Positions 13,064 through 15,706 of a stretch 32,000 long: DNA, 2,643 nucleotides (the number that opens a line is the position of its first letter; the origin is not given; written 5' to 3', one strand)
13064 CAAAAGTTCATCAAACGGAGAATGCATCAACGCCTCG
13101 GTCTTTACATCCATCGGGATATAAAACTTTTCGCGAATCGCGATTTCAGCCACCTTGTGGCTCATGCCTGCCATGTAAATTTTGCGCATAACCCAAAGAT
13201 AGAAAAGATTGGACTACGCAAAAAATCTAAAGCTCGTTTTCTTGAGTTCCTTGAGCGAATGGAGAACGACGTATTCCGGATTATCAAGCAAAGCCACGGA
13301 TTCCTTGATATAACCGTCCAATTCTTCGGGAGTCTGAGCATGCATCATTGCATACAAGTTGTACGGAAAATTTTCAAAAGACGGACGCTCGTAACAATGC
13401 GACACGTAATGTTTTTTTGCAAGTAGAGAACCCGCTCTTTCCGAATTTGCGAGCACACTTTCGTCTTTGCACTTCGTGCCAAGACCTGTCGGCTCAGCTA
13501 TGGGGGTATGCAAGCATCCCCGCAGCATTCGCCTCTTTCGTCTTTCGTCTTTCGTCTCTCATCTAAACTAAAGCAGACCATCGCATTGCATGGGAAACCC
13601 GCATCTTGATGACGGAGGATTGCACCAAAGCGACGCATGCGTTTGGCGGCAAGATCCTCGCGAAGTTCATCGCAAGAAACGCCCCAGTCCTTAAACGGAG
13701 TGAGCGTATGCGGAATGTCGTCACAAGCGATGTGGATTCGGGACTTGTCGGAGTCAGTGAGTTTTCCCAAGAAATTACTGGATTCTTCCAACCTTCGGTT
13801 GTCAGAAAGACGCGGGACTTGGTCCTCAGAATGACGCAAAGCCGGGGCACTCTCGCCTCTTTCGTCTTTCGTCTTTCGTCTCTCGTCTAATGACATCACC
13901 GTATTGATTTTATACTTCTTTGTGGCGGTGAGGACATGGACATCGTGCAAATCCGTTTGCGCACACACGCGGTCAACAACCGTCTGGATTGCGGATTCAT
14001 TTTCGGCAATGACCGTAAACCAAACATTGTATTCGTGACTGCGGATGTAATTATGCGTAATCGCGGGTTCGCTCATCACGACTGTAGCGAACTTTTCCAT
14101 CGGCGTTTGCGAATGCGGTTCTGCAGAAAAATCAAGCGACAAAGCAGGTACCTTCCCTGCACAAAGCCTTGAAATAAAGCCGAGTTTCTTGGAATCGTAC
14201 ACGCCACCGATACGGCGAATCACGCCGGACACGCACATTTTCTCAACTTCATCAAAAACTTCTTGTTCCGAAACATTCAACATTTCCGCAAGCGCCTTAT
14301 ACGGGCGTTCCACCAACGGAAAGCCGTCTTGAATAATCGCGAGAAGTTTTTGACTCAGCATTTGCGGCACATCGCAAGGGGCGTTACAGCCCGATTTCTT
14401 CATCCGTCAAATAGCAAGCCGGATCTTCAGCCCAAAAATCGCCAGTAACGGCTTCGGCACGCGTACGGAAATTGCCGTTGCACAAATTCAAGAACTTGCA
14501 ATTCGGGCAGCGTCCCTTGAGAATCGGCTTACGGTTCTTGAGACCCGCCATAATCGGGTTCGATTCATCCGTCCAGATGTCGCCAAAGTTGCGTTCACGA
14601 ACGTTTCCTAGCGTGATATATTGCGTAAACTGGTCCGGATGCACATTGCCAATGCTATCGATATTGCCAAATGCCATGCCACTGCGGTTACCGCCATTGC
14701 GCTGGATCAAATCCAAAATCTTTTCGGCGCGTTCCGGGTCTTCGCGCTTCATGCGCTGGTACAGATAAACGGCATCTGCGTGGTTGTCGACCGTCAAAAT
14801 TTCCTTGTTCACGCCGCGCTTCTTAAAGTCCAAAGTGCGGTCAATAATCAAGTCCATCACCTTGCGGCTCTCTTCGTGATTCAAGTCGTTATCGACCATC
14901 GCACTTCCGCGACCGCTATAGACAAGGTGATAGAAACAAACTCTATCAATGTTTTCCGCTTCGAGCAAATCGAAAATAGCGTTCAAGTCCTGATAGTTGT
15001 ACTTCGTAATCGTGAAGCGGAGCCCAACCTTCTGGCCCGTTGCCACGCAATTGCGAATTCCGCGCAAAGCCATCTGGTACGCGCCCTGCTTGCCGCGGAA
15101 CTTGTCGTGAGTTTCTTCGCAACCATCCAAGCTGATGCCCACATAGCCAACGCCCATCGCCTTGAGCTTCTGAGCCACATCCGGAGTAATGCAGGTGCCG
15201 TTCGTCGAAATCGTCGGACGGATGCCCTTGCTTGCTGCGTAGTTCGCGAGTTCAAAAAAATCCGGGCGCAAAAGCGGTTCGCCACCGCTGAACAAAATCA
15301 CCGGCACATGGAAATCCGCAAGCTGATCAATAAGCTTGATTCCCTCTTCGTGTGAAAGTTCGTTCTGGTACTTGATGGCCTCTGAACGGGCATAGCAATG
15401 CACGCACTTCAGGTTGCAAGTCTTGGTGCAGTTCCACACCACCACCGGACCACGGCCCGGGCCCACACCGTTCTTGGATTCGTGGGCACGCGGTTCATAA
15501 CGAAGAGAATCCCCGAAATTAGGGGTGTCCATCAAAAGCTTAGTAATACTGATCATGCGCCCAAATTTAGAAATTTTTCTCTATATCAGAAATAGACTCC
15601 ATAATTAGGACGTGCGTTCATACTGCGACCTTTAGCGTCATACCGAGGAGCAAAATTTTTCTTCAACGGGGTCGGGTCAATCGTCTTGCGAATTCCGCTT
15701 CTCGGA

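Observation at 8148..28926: Dispersed family of TTA(GACGARA)3-4 heptamer-tract elements: five copies, four inside heme-pathway reading frames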

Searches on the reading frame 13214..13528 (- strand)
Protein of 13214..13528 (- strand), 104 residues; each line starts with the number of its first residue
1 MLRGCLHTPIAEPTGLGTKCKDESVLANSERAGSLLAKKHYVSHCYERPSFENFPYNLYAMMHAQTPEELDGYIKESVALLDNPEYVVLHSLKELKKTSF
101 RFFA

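Call 9: search_protein_families(library=pfam, proteins=[window:13214-13528:-])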
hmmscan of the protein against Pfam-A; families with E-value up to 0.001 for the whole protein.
window:13214-13528:- (104 aa): 1 family
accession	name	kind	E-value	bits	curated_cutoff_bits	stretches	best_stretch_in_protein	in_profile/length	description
PF17805.7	AsnC_trans_reg2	-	7.7e-17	61.6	27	1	29-96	19-86/86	AsnC-like ligand binding domain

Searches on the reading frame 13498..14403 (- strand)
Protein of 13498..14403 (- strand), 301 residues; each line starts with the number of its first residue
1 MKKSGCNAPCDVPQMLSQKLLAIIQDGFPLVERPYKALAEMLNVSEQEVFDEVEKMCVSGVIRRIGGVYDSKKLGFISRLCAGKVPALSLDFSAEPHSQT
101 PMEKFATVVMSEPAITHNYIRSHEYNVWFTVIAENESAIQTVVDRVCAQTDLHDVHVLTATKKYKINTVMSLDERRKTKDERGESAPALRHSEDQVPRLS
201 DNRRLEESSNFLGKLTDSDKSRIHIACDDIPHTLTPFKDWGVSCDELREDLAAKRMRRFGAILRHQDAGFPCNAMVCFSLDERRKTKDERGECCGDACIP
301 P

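Call 9: search_protein_families(library=pfam, proteins=[window:13498-14403:-])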
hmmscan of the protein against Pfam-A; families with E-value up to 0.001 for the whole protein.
window:13498-14403:- (301 aa): 2 families
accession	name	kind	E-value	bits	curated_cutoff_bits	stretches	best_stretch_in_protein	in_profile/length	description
PF22451.2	NirdL-like_HTH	-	6e-19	67.8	27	1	18-63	2-47/47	Siroheme decarboxylase NirDL-like HTH domain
PF17805.7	AsnC_trans_reg2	-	1.8e-15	57.3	27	1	102-165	19-86/86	AsnC-like ligand binding domain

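Call 10: search_solved_structures(query=window:13498-14403:-, show_alignments=3, max_evalue=0.01)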
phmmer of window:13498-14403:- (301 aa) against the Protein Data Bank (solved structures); distinct sequences matched with E-value up to 0.01: 4.
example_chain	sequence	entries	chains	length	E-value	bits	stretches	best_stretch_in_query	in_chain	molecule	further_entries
4czd_A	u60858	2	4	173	9.6e-31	110.3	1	11-173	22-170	PUTATIVE TRANSCRIPTIONAL REGULATOR, ASNC FAMILY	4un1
4ch7_A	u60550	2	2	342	1e-29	106.9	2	18-172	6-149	NIRD-LIKE PROTEIN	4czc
4czd_B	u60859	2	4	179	0.00038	23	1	18-91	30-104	PUTATIVE TRANSCRIPTIONAL REGULATOR, ASNC FAMILY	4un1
3i4p_A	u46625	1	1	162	0.00069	22.1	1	16-177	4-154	Transcriptional regulator, AsnC family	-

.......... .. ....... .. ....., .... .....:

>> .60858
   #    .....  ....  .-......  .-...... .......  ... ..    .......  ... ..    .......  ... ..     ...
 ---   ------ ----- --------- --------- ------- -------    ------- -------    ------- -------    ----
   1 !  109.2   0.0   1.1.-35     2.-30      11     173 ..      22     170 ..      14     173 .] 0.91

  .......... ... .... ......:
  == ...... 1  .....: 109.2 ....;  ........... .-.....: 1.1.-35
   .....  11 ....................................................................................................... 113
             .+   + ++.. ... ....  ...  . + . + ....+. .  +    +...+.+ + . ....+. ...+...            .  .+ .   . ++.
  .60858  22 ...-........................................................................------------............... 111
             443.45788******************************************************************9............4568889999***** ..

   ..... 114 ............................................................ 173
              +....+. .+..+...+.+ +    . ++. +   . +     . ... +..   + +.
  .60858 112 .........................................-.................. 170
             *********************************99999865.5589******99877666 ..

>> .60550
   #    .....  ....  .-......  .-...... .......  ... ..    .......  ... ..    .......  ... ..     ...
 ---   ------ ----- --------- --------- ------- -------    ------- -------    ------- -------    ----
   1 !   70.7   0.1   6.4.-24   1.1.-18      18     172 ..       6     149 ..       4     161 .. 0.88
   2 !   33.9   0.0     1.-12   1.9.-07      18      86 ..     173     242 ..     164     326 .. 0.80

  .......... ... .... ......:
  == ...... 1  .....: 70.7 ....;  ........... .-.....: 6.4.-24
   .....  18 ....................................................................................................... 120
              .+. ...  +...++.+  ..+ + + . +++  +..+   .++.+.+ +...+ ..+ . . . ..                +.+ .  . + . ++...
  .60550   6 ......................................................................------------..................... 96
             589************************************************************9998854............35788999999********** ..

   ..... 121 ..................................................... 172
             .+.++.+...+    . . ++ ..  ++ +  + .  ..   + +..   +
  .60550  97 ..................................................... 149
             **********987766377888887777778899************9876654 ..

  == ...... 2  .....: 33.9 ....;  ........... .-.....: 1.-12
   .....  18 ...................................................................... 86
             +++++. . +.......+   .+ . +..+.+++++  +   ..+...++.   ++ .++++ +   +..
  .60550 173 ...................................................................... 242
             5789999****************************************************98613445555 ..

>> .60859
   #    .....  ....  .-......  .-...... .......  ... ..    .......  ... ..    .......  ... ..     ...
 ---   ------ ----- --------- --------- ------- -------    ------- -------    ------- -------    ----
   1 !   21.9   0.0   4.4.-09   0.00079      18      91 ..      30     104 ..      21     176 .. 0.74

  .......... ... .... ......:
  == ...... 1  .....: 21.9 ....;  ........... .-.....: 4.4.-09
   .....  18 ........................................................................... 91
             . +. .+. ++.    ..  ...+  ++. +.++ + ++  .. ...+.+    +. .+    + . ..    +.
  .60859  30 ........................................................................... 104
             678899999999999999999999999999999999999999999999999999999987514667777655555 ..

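Call 23: find_related_loci(query=window:13498-14403:-, collection=metagenome_contigs, flank=10000)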
Query window:13498-14403:- (301 aa) in metagenome_contigs; peptide patterns used: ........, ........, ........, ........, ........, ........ (x = any residue, [..] = any of these).
379 stretches matched a pattern; 325 encode a relative of the query (tblastn E <= 1e-3); the best 80 are kept; 80 distinct loci.
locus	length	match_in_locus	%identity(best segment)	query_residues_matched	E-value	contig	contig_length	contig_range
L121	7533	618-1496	91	1-284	1e-179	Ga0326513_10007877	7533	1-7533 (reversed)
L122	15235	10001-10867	89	1-282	2e-173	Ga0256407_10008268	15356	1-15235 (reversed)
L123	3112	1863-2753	86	1-293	0e+0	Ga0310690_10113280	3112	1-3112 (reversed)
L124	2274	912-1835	81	1-289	1e-177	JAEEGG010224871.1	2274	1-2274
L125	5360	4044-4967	81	1-289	2e-167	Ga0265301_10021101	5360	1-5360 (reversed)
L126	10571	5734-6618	83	16-289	6e-161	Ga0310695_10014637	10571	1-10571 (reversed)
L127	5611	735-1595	85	16-289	2e-162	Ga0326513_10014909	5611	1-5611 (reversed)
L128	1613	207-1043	80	1-300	7e-175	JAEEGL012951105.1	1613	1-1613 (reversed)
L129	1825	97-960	81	1-289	5e-173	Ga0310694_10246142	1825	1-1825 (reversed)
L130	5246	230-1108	81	15-292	7e-161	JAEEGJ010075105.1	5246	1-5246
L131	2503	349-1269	80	15-284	1e-166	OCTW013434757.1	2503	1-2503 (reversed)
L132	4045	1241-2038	85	16-289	2e-159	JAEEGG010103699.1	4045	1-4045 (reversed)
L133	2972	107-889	80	1-282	4e-155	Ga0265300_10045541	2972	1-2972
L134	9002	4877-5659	80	1-282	2e-147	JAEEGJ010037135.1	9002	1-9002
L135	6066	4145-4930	78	1-283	8e-147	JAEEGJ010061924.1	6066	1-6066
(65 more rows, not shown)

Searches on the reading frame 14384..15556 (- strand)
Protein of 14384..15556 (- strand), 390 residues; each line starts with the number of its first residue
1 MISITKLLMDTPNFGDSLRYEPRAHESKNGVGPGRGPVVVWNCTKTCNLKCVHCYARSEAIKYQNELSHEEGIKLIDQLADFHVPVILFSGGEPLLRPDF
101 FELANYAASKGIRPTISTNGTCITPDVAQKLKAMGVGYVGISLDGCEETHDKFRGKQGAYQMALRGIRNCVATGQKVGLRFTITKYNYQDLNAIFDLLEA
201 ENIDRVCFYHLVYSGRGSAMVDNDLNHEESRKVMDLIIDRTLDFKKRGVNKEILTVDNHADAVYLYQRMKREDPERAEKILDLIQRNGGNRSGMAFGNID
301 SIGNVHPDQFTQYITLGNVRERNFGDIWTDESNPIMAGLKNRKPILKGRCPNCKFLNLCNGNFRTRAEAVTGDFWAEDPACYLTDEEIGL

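Call 9: search_protein_families(library=pfam, proteins=[window:14384-15556:-])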
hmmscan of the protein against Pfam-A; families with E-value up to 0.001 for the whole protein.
window:14384-15556:- (390 aa): 3 families
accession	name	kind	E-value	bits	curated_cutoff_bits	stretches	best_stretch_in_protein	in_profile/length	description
PF04055.27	Radical_SAM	-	5e-31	108.6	29.5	1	42-198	2-166/166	Radical SAM superfamily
PF13353.11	Fer4_12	-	1.1e-07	32.6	22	1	38-147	8-117/137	4Fe-4S single cluster domain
PF13186.11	SPASM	-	0.00048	20.8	21.5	0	299-354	10-67/67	Iron-sulfur cluster-binding domain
